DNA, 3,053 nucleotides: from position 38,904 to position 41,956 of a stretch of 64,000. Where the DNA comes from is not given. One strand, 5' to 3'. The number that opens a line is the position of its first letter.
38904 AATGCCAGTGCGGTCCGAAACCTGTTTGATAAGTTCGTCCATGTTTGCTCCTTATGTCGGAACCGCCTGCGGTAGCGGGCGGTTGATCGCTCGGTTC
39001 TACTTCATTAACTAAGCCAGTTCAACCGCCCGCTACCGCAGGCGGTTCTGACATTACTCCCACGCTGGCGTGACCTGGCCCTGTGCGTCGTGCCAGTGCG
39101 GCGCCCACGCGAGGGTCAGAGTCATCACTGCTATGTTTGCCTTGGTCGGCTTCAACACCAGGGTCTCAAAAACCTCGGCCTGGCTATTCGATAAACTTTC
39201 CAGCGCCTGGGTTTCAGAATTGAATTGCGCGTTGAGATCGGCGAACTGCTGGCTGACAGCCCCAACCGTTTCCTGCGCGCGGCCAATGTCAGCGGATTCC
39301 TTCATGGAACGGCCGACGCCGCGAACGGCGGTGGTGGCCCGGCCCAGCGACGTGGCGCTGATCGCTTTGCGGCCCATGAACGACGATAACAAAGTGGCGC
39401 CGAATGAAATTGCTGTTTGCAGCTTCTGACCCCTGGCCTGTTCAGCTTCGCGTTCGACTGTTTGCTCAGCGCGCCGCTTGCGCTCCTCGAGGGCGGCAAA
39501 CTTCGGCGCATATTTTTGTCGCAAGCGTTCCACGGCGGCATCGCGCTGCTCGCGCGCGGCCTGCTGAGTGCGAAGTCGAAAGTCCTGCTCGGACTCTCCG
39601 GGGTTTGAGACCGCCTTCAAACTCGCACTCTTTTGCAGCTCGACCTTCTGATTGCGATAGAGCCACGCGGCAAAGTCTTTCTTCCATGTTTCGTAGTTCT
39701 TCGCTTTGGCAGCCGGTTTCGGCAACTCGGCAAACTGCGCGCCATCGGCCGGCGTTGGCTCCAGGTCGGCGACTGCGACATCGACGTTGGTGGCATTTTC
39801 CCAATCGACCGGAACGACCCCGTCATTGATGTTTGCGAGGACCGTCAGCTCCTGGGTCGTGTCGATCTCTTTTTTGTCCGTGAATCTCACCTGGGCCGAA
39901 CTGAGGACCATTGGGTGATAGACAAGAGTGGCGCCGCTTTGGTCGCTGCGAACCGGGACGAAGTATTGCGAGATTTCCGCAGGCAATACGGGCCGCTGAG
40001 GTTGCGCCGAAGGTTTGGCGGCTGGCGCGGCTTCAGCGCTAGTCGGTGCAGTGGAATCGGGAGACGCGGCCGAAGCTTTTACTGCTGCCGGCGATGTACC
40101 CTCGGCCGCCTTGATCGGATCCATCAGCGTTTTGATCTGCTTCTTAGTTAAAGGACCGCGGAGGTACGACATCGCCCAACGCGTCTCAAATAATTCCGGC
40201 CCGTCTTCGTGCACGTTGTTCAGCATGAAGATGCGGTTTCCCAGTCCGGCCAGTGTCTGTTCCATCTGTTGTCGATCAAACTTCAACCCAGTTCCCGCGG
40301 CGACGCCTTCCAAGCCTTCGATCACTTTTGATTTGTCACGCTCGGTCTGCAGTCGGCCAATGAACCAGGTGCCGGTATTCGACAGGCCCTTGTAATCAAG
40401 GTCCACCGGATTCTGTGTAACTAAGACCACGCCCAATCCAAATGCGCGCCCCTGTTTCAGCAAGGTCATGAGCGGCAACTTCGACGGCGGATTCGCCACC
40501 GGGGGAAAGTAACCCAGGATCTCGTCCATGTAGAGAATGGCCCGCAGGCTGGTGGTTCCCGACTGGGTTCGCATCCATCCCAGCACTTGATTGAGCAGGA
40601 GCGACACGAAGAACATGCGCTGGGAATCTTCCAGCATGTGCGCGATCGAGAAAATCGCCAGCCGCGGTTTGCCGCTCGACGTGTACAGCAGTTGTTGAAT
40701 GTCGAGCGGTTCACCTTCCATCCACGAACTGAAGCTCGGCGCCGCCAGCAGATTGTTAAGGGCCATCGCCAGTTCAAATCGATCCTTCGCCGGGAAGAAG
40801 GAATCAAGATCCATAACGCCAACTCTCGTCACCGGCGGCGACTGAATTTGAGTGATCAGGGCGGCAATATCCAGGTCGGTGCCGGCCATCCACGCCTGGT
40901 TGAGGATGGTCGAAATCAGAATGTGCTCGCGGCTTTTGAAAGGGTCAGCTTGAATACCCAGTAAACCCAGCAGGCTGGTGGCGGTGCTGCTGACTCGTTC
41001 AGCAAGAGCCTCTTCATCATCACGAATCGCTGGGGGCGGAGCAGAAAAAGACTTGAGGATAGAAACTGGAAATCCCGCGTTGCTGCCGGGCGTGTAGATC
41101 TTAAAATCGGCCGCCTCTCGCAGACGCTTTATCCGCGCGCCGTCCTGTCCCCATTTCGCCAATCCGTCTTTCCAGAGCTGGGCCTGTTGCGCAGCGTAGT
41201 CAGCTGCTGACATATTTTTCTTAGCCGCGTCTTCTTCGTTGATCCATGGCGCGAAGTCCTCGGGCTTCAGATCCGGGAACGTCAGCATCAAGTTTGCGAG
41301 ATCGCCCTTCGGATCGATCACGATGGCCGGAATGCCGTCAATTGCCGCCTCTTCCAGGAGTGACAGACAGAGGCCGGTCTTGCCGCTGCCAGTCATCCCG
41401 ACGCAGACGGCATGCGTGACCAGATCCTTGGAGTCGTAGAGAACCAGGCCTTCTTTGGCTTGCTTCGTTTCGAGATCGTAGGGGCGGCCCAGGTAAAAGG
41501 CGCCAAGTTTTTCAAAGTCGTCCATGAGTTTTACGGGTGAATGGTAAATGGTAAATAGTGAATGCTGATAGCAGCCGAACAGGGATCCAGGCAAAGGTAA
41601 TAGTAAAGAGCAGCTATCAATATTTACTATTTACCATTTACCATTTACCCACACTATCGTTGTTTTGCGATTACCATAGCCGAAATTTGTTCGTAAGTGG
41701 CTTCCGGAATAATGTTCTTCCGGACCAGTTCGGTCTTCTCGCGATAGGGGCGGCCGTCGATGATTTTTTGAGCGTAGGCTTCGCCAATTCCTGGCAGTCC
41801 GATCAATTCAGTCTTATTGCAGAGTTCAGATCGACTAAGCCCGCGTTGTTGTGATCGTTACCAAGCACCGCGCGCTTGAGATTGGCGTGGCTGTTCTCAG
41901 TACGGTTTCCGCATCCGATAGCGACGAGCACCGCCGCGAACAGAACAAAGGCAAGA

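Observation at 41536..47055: Inverted repeats whose arms are tandem 7-nt words, with a different word in each spacer of one gene string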

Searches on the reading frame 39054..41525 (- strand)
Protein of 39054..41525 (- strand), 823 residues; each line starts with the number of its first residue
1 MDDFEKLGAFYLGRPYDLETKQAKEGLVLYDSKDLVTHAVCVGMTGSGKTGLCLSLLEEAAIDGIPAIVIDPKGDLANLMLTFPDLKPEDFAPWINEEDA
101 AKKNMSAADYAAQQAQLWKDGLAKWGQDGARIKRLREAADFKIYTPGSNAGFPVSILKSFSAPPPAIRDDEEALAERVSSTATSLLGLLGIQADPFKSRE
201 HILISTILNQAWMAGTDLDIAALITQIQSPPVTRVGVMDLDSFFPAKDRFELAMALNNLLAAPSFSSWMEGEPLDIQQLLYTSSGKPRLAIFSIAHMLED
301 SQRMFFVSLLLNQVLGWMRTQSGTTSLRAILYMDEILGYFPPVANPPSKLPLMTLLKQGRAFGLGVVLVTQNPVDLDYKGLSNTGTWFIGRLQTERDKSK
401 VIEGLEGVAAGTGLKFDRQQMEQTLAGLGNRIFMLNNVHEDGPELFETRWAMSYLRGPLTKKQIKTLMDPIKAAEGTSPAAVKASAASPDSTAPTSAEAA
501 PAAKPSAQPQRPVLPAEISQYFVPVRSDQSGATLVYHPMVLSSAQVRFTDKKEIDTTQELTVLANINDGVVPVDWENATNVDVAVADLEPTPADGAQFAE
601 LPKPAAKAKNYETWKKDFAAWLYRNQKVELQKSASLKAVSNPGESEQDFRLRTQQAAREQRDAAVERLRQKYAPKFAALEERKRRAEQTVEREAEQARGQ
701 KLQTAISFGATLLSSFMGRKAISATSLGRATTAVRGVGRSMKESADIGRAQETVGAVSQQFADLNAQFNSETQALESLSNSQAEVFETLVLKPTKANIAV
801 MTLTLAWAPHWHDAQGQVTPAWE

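Call 16: search_protein_families(library=pfam, proteins=[window:39054-41525:-])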
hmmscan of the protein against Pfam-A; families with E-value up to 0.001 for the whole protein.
window:39054-41525:- (823 aa): 4 families
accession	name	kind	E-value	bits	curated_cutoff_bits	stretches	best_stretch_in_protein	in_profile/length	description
PF01935.23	DUF87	-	4.6e-05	24.1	23.2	1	31-80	17-68/220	Helicase HerA, central domain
PF12846.13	AAA_10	-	0.00013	21.6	27.5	0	352-402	262-313/362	AAA-like domain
PF05872.18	HerA_C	-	0.00014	21.1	22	0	36-79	21-64/502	Helicase HerA-like C-terminal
PF10412.15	TrwB_AAD_bind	-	0.00017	21.1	20.5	0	36-77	15-56/387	Type IV secretion-system coupling protein DNA-binding domain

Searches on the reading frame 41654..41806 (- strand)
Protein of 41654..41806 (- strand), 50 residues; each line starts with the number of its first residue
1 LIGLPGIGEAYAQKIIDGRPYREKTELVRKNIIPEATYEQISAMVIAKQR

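Call 16: search_protein_families(library=pfam, proteins=[window:41654-41806:-])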
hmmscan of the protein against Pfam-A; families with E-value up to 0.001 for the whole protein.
window:41654-41806:- (50 aa): 1 family
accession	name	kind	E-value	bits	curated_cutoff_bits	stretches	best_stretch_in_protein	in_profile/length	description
PF12836.13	HHH_3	-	1.3e-05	25.6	27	1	4-42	19-61/65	Helix-hairpin-helix motif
